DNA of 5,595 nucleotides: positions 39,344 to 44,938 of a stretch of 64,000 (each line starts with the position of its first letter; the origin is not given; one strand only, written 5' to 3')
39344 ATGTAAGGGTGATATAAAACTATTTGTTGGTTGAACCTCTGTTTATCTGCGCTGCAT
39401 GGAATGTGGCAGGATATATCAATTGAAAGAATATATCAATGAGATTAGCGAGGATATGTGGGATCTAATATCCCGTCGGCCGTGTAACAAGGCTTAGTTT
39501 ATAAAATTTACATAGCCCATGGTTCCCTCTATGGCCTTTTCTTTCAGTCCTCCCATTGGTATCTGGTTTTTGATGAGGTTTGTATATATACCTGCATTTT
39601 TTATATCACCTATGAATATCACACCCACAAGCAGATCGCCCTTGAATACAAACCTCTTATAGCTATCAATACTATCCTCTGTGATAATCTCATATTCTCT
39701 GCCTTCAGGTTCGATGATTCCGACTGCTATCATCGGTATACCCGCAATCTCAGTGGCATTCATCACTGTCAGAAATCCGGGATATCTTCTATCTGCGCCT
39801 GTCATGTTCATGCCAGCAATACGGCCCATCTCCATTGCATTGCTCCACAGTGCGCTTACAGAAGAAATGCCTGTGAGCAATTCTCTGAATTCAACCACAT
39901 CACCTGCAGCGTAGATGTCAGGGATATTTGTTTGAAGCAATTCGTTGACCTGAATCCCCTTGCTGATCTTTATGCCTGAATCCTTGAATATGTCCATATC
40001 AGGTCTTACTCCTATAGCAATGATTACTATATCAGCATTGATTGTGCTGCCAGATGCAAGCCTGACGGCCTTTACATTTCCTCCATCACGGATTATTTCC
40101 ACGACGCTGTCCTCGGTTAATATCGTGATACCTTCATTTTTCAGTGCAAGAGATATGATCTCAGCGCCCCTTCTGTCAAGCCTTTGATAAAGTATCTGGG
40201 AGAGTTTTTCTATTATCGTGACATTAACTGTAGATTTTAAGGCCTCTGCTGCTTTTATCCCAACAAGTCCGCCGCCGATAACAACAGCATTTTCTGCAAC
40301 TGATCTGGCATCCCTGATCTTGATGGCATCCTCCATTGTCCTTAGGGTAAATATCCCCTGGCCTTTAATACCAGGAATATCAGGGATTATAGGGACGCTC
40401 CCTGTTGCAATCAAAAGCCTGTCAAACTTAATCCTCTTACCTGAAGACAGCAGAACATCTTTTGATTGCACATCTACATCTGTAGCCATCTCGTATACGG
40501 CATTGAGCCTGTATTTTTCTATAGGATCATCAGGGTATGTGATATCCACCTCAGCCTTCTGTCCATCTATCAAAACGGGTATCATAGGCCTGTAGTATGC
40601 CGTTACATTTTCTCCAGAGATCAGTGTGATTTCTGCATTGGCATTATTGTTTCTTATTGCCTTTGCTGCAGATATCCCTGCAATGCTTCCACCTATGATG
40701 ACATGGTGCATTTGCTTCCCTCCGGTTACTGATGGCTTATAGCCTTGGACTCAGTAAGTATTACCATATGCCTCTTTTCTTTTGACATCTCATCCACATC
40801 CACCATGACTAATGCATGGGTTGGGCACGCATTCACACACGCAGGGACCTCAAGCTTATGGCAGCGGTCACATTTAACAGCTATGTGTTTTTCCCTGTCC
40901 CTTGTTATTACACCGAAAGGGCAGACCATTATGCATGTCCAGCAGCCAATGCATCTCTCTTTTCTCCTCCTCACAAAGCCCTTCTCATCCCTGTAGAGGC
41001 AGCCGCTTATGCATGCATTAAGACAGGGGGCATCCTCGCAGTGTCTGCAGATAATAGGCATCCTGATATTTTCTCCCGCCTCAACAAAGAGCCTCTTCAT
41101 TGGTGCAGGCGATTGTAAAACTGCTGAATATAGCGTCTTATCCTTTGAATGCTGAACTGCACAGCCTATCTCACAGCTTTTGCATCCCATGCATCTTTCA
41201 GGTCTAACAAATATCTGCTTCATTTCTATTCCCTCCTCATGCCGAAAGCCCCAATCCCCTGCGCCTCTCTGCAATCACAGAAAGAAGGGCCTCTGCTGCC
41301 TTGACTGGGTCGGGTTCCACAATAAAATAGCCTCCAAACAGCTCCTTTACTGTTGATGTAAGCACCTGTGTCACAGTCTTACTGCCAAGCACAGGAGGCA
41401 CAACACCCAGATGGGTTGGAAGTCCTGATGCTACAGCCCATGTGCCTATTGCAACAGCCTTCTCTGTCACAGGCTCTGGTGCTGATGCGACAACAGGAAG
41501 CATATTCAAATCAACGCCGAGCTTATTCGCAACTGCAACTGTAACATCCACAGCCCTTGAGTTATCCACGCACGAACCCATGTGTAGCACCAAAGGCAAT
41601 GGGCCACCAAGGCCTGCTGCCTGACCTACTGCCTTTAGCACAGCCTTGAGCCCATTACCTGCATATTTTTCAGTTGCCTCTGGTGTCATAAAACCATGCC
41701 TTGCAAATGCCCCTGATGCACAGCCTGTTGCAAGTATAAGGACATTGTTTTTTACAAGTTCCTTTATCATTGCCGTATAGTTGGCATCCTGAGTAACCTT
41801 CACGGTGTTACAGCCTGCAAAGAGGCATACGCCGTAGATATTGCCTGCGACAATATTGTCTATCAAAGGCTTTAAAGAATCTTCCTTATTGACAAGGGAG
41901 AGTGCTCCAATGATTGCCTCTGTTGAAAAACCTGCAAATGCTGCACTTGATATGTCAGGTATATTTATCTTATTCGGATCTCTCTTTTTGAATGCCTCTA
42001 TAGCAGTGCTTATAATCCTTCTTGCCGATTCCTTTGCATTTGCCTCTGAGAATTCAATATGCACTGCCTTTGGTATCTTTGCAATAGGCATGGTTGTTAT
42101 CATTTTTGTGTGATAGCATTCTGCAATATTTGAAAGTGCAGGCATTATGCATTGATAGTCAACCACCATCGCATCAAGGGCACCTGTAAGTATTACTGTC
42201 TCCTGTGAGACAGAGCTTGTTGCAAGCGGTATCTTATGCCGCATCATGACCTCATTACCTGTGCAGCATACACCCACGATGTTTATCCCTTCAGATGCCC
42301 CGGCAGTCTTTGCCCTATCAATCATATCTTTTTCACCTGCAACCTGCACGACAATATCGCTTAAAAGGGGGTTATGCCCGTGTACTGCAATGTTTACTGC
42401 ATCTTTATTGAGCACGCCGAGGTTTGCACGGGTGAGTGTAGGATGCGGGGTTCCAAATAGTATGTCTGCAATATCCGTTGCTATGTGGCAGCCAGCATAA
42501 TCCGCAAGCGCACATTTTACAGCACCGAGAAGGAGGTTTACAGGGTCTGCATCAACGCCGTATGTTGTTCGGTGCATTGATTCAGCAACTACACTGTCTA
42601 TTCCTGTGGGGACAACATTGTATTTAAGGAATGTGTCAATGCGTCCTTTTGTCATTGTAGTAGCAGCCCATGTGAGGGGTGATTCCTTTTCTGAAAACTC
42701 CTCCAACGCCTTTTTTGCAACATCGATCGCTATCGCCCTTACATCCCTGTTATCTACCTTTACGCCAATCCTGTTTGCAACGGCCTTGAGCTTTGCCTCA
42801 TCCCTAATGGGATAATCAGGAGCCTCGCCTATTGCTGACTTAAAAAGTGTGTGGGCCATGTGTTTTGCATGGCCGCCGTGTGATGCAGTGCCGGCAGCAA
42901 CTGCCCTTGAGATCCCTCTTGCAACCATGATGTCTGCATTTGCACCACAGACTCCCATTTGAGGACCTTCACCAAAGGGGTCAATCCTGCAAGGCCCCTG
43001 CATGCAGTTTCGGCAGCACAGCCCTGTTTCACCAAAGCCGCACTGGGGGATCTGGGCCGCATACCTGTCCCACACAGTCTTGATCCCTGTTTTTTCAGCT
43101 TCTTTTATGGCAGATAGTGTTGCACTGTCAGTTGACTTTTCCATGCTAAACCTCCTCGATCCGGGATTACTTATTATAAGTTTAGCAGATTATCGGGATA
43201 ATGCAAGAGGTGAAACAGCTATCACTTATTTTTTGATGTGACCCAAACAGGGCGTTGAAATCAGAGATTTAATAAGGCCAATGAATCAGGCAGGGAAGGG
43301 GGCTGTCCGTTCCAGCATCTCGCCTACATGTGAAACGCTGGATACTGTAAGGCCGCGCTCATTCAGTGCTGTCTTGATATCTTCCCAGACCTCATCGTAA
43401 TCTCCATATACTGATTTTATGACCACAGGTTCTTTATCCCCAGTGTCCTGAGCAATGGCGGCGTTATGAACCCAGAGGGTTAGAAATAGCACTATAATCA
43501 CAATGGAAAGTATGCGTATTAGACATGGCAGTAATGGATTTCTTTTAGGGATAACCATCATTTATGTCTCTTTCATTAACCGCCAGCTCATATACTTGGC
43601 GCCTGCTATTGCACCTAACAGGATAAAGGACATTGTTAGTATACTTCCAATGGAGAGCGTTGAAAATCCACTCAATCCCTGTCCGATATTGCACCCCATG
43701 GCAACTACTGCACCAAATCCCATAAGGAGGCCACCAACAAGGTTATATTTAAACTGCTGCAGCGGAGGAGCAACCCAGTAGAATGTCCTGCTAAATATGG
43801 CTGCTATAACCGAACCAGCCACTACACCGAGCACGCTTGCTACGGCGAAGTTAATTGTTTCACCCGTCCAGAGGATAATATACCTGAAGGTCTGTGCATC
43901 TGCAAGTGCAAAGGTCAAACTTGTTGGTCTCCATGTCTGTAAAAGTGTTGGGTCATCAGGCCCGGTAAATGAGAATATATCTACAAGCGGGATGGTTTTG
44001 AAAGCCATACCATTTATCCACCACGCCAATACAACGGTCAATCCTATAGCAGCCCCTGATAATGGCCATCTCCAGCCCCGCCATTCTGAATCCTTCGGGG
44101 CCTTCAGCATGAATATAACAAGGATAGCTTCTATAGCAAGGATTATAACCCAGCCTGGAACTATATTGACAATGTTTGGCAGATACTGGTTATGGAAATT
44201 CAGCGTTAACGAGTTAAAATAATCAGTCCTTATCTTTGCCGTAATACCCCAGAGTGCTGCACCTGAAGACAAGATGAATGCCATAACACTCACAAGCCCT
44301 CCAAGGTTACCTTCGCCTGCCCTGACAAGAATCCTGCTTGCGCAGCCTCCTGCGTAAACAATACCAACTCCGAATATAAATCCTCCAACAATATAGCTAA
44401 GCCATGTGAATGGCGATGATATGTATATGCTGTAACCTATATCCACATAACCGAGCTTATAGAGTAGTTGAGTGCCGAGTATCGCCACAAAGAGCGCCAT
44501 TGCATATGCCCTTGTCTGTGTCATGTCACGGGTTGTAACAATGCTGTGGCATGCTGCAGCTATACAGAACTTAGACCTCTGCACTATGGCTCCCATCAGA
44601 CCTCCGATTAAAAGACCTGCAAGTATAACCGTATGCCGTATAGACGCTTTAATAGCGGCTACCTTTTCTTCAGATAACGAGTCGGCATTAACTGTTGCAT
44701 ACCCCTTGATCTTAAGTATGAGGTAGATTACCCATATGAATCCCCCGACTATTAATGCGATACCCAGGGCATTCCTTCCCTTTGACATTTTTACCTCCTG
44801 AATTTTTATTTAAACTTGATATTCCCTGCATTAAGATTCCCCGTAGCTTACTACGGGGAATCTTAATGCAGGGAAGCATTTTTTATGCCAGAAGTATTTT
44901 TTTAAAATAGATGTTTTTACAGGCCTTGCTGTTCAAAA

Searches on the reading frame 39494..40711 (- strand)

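Call 58: search_protein_families(library=pfam, proteins=[window:39494-40711:-], max_evalue=0.00001)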
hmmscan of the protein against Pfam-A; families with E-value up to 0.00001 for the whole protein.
window:39494-40711:- (405 aa): 6 families
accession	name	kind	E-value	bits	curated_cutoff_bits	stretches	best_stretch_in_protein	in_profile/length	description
PF07992.20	Pyr_redox_2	-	2e-62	211.7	26.1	1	2-296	2-291/291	Pyridine nucleotide-disulphide oxidoreductase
PF00070.33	Pyr_redox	-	7.9e-15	55.6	22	1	142-219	2-80/82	Pyridine nucleotide-disulphide oxidoreductase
PF18267.7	Rubredoxin_C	-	5.4e-10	39.5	25.9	1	322-384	7-70/70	Rubredoxin NAD+ reductase C-terminal domain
PF13738.12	Pyr_redox_3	-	8.2e-10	38.8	30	1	78-270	106-305/305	Pyridine nucleotide-disulphide oxidoreductase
PF13454.12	NAD_binding_9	-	1.7e-06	28.5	21.8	0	193-235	112-154/155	FAD-NAD(P)-binding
PF13450.12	NAD_binding_8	-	5.4e-06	27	21.9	0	144-172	1-30/68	NAD(P)-binding Rossmann-like domain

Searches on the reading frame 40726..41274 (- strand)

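Call 59: search_protein_families(library=pfam, proteins=[window:40726-41274:-], max_evalue=0.00001)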
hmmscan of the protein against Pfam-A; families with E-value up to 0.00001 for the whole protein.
window:40726-41274:- (182 aa): 9 families
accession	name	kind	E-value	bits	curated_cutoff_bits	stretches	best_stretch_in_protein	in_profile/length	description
PF13247.11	Fer4_11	-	6.7e-14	52.3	26.2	1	72-159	6-99/100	4Fe-4S dicluster domain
PF12838.12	Fer4_7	-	4.5e-13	49.9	27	0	76-122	2-52/52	4Fe-4S dicluster domain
PF13187.11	Fer4_9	-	2.4e-09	37.5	27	1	107-154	1-51/52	4Fe-4S dicluster domain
PF13237.11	Fer4_10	-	1.5e-07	31.7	25.5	0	101-151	2-53/53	4Fe-4S dicluster domain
PF00037.32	Fer4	-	3.4e-07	30.3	21.1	1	105-124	5-24/24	4Fe-4S binding domain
PF12837.12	Fer4_6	-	4.4e-07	30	25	0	100-123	1-24/24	4Fe-4S binding domain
PF12797.12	Fer4_2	-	4.1e-06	26.8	24.5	0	105-120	7-22/22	4Fe-4S binding domain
PF14697.11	Fer4_21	-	5.1e-06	27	35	0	105-155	5-57/59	4Fe-4S dicluster domain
PF13484.11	Fer4_16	-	6.3e-06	27.3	30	0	107-130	1-23/66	4Fe-4S double cluster binding domain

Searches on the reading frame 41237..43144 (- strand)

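Call 59: search_protein_families(library=pfam, proteins=[window:41237-43144:-], max_evalue=0.00001)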
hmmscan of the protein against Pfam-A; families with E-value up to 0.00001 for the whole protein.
window:41237-43144:- (635 aa): 1 family
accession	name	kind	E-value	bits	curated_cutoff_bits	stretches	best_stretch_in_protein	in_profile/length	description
PF03063.25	Prismane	-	2.6e-173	577.8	27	1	42-613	1-512/513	Prismane/CO dehydrogenase family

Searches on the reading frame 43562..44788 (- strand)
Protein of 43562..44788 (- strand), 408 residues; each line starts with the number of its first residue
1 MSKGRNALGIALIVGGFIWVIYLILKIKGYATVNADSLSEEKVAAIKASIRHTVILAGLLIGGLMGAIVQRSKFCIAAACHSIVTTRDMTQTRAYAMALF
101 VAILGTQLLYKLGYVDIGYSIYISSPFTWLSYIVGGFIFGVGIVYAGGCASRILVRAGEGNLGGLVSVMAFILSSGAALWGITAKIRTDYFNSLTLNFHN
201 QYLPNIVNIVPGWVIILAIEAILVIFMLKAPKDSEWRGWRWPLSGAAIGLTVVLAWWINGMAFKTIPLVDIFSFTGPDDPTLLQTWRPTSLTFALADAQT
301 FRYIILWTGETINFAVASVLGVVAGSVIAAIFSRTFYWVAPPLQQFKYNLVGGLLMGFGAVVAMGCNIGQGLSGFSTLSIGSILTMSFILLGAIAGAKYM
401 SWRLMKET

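Call 59: search_protein_families(library=pfam, proteins=[window:43562-44788:-], max_evalue=0.00001)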
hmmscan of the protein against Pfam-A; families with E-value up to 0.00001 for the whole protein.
window:43562-44788:- (408 aa): 1 family
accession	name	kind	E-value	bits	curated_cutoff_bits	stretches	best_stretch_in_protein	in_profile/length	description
PF04143.19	Sulf_transp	-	1.4e-63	215.8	27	1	71-394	1-309/310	Sulphur transport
